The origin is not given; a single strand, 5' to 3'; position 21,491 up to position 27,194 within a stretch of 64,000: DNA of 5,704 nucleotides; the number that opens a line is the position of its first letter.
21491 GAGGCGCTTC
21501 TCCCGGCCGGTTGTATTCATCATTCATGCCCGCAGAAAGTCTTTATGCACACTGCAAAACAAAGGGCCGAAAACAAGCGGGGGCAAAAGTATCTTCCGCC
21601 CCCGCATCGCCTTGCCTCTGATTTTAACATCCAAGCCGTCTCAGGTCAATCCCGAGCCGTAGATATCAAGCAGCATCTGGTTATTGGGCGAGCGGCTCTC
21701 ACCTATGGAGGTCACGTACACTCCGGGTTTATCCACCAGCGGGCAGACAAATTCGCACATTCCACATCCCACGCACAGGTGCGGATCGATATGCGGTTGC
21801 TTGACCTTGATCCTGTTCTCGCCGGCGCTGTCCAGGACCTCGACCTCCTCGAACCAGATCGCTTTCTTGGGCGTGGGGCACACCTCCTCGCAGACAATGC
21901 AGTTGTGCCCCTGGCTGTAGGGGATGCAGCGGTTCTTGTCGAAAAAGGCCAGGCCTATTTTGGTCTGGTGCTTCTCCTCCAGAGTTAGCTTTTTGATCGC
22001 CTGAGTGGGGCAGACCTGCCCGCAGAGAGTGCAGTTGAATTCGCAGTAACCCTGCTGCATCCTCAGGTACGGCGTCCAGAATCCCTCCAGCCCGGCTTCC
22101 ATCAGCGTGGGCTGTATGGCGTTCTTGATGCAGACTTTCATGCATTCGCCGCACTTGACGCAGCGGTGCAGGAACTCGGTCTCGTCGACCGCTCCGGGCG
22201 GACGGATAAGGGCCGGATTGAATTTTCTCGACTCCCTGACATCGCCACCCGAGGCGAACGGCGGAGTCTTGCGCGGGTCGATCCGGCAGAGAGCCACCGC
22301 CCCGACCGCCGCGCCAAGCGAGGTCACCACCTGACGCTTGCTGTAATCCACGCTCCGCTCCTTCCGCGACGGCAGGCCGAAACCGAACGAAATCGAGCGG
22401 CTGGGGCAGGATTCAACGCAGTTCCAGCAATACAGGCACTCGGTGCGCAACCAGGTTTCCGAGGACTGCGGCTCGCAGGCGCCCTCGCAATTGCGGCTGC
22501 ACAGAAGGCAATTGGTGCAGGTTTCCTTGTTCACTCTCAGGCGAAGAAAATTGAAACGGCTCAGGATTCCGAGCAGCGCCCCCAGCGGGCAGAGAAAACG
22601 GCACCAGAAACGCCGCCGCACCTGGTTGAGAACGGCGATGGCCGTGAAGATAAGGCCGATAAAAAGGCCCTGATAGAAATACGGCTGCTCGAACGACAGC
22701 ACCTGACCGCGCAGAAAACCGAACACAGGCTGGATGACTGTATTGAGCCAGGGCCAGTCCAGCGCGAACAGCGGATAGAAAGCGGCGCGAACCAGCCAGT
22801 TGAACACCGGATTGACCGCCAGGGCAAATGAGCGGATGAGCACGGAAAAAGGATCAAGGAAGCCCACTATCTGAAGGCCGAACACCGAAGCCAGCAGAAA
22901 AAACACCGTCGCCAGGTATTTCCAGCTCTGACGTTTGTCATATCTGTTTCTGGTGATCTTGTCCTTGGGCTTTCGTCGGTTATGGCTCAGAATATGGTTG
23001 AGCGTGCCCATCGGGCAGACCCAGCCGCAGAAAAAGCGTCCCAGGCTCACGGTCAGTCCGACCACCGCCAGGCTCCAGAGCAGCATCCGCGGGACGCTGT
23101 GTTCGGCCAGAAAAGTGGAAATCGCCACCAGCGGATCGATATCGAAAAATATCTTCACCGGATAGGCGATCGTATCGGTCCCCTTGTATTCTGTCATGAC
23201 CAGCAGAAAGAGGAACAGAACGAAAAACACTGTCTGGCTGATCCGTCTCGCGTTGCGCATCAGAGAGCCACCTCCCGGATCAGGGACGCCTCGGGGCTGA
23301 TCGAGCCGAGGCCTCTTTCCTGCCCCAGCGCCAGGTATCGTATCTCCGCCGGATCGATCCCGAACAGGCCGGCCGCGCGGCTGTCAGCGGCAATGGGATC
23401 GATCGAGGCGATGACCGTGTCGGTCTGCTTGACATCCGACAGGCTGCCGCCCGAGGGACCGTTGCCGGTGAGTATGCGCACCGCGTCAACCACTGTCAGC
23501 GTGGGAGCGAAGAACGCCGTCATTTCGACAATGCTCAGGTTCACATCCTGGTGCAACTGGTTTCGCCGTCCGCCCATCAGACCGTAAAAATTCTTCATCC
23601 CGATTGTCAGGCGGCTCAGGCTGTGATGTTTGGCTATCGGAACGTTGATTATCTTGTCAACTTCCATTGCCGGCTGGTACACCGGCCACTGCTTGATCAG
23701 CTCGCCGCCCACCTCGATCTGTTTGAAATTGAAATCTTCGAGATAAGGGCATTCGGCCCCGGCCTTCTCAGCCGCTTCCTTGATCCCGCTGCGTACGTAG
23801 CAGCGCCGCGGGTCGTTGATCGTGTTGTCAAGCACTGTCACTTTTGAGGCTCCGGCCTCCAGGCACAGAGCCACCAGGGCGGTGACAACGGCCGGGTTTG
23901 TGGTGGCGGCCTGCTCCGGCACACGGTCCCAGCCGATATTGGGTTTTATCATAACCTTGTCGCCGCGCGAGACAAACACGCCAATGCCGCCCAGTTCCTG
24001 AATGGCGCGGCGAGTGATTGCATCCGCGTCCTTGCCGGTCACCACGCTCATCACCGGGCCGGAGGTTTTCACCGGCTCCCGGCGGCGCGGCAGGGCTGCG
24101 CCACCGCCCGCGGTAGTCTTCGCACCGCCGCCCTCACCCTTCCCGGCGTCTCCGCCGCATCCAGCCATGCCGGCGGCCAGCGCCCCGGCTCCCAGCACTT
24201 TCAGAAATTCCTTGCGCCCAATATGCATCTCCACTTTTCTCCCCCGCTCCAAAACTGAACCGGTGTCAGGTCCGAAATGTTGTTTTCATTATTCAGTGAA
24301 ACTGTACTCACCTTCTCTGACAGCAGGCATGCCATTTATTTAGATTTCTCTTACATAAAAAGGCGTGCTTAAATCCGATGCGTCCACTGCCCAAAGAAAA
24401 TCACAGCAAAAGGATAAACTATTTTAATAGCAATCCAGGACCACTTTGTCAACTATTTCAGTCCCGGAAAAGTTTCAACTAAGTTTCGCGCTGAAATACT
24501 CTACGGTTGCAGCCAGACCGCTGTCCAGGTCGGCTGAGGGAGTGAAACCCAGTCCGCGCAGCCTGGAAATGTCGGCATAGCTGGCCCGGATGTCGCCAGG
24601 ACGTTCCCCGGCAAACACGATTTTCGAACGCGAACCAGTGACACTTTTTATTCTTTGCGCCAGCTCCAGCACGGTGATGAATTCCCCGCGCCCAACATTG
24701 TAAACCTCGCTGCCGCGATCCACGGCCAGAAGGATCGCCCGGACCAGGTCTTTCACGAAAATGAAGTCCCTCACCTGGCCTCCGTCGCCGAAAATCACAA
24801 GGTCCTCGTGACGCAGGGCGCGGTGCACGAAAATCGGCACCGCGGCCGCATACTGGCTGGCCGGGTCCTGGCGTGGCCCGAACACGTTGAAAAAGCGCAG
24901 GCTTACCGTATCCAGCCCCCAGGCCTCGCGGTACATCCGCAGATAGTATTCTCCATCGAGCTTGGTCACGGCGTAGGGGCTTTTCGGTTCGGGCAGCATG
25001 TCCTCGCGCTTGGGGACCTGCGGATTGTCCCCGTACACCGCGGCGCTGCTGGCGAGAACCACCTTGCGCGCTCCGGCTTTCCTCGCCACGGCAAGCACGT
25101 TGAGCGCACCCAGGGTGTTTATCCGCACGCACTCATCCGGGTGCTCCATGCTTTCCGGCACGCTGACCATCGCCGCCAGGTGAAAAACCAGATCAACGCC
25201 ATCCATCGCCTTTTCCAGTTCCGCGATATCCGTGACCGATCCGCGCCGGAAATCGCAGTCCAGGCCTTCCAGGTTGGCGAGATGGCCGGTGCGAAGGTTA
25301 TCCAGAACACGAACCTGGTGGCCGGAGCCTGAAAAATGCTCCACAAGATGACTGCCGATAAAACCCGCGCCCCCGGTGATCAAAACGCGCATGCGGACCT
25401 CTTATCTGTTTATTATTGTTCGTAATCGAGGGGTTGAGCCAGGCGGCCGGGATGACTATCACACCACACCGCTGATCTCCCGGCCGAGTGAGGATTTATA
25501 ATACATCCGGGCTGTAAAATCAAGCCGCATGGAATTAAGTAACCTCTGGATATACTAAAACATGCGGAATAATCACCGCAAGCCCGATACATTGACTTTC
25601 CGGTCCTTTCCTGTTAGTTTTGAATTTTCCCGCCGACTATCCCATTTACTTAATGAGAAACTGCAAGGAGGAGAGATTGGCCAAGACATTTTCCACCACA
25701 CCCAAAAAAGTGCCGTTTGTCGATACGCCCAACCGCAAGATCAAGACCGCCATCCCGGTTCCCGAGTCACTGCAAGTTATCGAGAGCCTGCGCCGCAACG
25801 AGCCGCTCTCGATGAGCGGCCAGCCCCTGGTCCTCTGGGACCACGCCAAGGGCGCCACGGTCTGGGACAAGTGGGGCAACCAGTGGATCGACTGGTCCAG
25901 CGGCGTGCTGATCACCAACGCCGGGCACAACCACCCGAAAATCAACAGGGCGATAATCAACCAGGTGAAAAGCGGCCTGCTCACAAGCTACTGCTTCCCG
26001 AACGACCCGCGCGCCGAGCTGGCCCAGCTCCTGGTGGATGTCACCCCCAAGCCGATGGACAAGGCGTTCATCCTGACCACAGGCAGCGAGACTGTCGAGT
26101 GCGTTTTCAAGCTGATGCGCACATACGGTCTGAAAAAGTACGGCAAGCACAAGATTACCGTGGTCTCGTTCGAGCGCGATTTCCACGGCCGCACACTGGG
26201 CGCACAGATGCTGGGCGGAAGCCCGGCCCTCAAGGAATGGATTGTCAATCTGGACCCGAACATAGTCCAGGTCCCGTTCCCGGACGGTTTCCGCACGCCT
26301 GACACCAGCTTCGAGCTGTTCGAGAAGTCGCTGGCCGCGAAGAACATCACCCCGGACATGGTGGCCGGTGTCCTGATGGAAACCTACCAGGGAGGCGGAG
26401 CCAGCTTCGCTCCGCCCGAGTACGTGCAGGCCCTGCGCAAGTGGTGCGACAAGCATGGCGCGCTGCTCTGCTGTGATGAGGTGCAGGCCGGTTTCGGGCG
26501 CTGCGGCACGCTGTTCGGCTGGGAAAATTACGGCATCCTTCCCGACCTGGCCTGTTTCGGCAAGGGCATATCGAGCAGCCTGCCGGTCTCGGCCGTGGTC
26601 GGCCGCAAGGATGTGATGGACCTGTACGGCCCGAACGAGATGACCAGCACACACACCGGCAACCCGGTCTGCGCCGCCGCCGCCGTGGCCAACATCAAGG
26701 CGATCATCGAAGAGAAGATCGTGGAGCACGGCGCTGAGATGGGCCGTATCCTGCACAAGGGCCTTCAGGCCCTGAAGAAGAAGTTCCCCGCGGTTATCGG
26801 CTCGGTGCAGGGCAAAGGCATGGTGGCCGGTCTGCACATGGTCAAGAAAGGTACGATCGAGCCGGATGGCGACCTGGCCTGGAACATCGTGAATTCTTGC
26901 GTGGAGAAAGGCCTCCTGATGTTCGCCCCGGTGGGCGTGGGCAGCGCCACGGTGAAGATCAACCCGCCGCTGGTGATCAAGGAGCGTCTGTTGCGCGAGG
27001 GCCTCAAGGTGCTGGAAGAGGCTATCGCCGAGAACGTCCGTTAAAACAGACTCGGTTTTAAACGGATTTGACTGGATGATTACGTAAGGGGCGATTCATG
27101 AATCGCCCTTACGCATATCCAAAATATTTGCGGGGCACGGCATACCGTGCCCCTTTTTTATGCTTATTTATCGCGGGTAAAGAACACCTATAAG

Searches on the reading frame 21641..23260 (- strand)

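Call 17: search_protein_families(library=pfam, proteins=[window:21641-23260:-], max_evalue=0.01)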
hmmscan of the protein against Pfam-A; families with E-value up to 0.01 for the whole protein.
window:21641-23260:- (539 aa): 11 families
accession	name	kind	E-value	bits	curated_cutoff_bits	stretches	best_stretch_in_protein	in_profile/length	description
PF12801.12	Fer4_5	-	4e-18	65.5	22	2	57-97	3-44/48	4Fe-4S binding domain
PF12838.12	Fer4_7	-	3.5e-15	56.6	27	2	366-421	1-52/52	4Fe-4S dicluster domain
PF00037.32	Fer4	-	1.4e-13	50.5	21.1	2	490-507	2-19/24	4Fe-4S binding domain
PF13484.11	Fer4_16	-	1.4e-10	42.2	30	1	409-463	4-65/66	4Fe-4S double cluster binding domain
PF12837.12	Fer4_6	-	6.4e-10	38.9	25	2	489-507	2-20/24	4Fe-4S binding domain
PF13237.11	Fer4_10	-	8.5e-10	38.9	25.5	1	452-507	10-53/53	4Fe-4S dicluster domain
PF14697.11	Fer4_21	-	1.5e-09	38.3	35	1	366-423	7-58/59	4Fe-4S dicluster domain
PF13187.11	Fer4_9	-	1.6e-06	28.4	27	1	366-422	1-52/52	4Fe-4S dicluster domain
PF25160.1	LdpA_Fe-S-bd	-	8.5e-06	25.9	27.6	0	457-508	9-40/49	LdpA Fe-S cluster-binding domain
PF13183.11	Fer4_8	-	4.2e-05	24.4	27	0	495-513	4-22/68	4Fe-4S dicluster domain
PF12797.12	Fer4_2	-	0.0016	18.7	24.5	1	489-507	3-21/22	4Fe-4S binding domain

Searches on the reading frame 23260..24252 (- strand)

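Call 17: search_protein_families(library=pfam, proteins=[window:23260-24252:-], max_evalue=0.01)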
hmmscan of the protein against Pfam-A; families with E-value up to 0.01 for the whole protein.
window:23260-24252:- (330 aa): 1 family
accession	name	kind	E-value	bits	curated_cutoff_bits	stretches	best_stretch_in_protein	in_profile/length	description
PF04015.17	DUF362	-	1.9e-50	172.2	24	1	100-293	1-198/200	Domain of unknown function (DUF362)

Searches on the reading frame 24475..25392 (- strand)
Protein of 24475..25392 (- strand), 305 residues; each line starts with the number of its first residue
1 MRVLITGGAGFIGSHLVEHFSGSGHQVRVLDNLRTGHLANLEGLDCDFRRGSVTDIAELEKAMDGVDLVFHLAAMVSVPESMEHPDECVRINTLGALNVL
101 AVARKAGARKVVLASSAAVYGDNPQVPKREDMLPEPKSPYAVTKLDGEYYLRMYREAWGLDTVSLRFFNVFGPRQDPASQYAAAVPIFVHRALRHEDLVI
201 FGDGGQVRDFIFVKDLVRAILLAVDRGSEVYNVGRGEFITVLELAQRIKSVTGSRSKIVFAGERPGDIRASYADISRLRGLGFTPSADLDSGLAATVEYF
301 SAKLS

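Call 17: search_protein_families(library=pfam, proteins=[window:24475-25392:-], max_evalue=0.01)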
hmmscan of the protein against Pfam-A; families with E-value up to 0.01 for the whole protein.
window:24475-25392:- (305 aa): 8 families
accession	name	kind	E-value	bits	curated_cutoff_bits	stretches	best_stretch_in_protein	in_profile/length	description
PF01370.27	Epimerase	-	2.6e-65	220.6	20.9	1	3-234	1-240/240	NAD dependent epimerase/dehydratase family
PF16363.11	GDP_Man_Dehyd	-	1.1e-53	183.3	27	1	4-294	1-330/332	GDP-mannose 4,6 dehydratase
PF01073.25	3Beta_HSD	-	1.4e-25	90.3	22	1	4-224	1-229/280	3-beta hydroxysteroid dehydrogenase/isomerase family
PF02719.21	Polysacc_synt_2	-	1.7e-18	67.3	20.2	1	3-267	1-267/293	Polysaccharide biosynthesis protein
PF04321.23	RmlD_sub_bind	-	2.9e-16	59.8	27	1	1-256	1-235/287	RmlD substrate binding domain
PF07993.18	NAD_binding_4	-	3.1e-13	49.9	20.1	1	58-176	81-213/258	Male sterility protein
PF13460.12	NAD_binding_10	-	2.3e-12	47.6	27.2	1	7-152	1-132/184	NAD(P)H-binding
PF05368.20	NmrA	-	8.9e-06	25.9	27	1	2-74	4-78/298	NmrA-like family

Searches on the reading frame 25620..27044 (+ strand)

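Call 18: search_protein_families(library=pfam, proteins=[window:25620-27044:+], max_evalue=0.01)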
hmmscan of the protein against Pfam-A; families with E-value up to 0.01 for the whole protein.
window:25620-27044:+ (474 aa): 1 family
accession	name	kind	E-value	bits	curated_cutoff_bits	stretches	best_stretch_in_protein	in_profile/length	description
PF00202.27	Aminotran_3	-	1.8e-87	294.1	30.5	1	68-469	8-403/403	Aminotransferase class-III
